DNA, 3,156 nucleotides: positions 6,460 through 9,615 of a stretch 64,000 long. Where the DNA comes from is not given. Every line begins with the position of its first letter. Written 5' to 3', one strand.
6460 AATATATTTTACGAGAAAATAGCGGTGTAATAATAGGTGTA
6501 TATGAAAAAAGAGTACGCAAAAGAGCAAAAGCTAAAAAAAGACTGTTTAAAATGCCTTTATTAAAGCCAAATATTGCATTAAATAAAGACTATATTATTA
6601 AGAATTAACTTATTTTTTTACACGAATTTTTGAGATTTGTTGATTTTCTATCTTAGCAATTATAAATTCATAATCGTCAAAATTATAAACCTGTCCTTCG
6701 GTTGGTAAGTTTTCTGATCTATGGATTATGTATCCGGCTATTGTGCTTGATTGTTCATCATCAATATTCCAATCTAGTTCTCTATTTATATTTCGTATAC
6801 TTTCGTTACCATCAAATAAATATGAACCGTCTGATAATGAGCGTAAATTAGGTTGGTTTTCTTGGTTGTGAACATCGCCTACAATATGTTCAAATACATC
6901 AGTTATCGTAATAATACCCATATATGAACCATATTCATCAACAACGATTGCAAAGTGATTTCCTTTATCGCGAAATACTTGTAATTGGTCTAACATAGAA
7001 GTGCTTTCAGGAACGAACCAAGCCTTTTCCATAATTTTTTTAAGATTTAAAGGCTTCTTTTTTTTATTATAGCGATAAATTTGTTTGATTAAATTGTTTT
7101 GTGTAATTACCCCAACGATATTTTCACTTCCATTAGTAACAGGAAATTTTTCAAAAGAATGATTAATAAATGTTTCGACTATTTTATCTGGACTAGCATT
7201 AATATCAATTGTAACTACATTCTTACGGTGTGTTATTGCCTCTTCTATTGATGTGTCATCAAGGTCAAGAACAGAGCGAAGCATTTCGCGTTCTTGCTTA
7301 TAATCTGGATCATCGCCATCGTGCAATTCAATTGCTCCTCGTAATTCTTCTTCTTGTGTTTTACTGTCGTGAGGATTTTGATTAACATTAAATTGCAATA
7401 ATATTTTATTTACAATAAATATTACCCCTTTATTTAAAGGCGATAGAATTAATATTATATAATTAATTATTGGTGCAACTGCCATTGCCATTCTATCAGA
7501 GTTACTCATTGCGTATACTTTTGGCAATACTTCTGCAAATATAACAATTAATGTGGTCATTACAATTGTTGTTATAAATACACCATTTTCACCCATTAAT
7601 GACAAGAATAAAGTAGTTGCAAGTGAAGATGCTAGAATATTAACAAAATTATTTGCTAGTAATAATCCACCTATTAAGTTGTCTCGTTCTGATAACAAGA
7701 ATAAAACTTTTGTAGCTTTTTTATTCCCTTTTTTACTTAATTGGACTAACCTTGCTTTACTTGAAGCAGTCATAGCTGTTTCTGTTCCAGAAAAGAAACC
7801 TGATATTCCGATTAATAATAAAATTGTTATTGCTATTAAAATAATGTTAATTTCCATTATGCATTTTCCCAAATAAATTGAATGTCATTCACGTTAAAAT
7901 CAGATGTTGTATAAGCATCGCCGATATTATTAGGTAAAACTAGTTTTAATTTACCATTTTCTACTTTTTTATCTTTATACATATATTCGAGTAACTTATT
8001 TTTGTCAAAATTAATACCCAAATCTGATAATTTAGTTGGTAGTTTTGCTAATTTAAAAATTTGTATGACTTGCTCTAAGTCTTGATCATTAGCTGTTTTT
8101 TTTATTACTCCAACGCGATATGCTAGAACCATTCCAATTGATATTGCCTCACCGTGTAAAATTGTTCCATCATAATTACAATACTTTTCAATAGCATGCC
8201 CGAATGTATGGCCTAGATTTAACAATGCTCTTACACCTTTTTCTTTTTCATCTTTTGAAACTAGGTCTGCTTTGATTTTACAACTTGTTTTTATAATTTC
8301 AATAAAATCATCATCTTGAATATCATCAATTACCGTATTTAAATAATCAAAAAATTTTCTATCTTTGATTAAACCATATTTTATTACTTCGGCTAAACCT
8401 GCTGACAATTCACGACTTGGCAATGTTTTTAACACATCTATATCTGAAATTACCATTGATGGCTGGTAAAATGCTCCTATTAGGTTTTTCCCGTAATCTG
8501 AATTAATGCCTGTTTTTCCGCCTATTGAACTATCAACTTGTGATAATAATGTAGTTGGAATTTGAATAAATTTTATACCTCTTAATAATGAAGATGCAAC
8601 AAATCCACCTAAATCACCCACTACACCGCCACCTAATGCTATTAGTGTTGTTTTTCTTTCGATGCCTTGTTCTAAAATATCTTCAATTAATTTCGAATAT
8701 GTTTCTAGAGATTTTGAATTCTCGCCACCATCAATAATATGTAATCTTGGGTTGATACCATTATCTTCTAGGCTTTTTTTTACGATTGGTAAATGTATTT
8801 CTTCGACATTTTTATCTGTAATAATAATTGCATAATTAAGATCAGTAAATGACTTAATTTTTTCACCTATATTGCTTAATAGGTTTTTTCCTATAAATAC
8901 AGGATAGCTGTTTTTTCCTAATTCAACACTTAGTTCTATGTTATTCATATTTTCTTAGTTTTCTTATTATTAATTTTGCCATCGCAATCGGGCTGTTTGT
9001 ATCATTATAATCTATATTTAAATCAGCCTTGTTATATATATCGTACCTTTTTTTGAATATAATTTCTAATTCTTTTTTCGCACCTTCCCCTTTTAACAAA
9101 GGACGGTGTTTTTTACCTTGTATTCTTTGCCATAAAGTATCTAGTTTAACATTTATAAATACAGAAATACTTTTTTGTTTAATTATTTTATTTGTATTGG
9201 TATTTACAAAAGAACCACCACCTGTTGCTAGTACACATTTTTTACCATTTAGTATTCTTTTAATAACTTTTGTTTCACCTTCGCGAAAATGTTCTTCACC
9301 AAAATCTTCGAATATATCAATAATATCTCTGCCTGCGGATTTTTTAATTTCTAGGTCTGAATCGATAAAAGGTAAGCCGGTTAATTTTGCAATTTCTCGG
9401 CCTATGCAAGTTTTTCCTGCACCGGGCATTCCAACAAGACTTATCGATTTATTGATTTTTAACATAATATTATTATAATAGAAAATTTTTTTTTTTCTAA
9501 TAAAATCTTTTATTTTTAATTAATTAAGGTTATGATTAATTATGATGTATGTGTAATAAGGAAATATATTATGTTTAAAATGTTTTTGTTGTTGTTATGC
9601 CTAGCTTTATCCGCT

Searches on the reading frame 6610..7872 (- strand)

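Call 15: search_protein_families(library=ncbifam, proteins=[window:6610-7872:-], max_evalue=1e-8)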
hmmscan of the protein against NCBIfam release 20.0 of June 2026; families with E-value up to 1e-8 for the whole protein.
window:6610-7872:- (420 aa): 5 families
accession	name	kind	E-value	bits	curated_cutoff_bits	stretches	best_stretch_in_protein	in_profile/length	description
NF008604.1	PRK11573.1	equivalog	7.3e-66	222.8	475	1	13-419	9-417/428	hypothetical protein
TIGR03520.1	GldE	subfamily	3.3e-63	214.2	376.05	1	18-419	3-406/408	gliding motility-associated protein GldE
NF052568.1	PolamExpPaeASal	equivalog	5e-55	187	500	1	15-419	6-423/424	polyamine export protein PaeA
NF011675.0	PRK15094.1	equivalog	3.1e-33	115.3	379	1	160-419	20-280/292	CNNM family magnesium/cobalt transport protein CorC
NF053863.1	DS11_antiphage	equivalog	1.1e-09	37.9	260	1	195-328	69-190/305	CBS domain-containing anti-phage protein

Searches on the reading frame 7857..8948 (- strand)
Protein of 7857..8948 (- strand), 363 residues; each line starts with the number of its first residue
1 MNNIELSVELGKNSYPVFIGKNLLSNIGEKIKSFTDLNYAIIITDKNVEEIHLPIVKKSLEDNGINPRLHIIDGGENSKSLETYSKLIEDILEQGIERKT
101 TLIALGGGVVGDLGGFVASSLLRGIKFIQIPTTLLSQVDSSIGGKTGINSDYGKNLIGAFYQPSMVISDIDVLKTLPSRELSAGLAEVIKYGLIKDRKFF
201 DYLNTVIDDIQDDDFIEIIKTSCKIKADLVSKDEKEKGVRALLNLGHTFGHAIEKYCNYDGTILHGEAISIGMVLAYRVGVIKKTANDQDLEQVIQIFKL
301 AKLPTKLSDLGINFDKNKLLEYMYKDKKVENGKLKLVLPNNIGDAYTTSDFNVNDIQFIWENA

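Call 15: search_protein_families(library=ncbifam, proteins=[window:7857-8948:-], max_evalue=1e-8)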
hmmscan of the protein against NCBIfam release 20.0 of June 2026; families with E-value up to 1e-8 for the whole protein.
window:7857-8948:- (363 aa): 8 families
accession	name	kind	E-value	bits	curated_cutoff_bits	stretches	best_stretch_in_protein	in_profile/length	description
TIGR01357.1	aroB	equivalog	1.8e-116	389.1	305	1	15-353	1-336/344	3-dehydroquinate synthase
TIGR04425.1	P_lya_rel_AroB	hypoth_equivalog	4.4e-76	256.2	400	1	28-356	17-337/348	AroB-related putative sugar phosphate phospholyase (cyclizing)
NF004852.0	PRK06203.1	equivalog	4.4e-56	190.5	333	1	67-353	89-381/407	3-dehydroquinate synthase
NF010627.0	PRK14021.1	equivalog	1.1e-55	189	565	1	14-354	188-531/542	bifunctional shikimate kinase/3-dehydroquinate synthase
NF010556.0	PRK13951.1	equivalog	1.9e-41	142.5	560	1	71-344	210-476/492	bifunctional shikimate kinase AroK/3-dehydroquinate synthase AroB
NF002022.0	PRK00843.1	equivalog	2.6e-19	69.4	413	1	17-198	14-183/350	NAD(P)-dependent glycerol-1-phosphate dehydrogenase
NF006941.0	PRK09423.1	subfamily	5.4e-13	48.5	336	0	19-187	13-171/367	glycerol dehydrogenase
NF053832.1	GlycoaldRedHalo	equivalog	1.3e-09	37.7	550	0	20-189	14-173/363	glycolaldehyde reductase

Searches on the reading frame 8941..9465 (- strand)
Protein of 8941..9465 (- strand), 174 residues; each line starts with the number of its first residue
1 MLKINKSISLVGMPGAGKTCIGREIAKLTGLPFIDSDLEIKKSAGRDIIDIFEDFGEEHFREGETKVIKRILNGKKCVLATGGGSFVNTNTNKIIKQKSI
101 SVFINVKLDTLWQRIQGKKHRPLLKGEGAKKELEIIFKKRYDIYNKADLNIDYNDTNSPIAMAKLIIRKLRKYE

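Call 15: search_protein_families(library=ncbifam, proteins=[window:8941-9465:-], max_evalue=1e-8)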
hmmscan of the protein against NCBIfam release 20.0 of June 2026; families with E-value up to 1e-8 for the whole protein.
window:8941-9465:- (174 aa): 12 families
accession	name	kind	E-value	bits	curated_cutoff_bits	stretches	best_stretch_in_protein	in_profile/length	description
NF010552.0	PRK13946.1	equivalog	2.1e-56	190.7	186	1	3-173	21-190/198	shikimate kinase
NF010553.0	PRK13947.1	equivalog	1.4e-34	119.8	204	1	6-168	2-163/173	shikimate kinase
NF006610.0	PRK09169.1-4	subfamily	6.3e-33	112.6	4299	1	6-152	2866-3012/3056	hypothetical protein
NF003456.0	PRK05057.1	equivalog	1.6e-31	109.5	195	1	5-171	4-171/173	shikimate kinase AroK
NF010554.0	PRK13948.1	equivalog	1.1e-30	106.7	217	1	7-173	12-176/192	shikimate kinase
NF010556.0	PRK13951.1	equivalog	3.1e-28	98.9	560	1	8-171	3-161/492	bifunctional shikimate kinase AroK/3-dehydroquinate synthase AroB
NF040667.1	hom_kin_desulfo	exception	1.1e-27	96.9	197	1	7-170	2-162/163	homoserine kinase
NF010555.0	PRK13949.1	equivalog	1.3e-26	93.7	180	1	7-154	3-154/175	shikimate kinase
NF006015.0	PRK08154.1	subfamily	2e-25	89.6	204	1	5-165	136-298/314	anaerobic benzoate catabolism transcriptional regulator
NF010627.0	PRK14021.1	equivalog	2.2e-24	85.7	565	1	9-167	10-171/542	bifunctional shikimate kinase/3-dehydroquinate synthase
NF002988.0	PRK03731.1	equivalog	2.8e-24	85.8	161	1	6-168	3-166/174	shikimate kinase AroL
NF001866.0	PRK00625.1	equivalog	4.7e-17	62.7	142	1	7-142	2-137/173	shikimate kinase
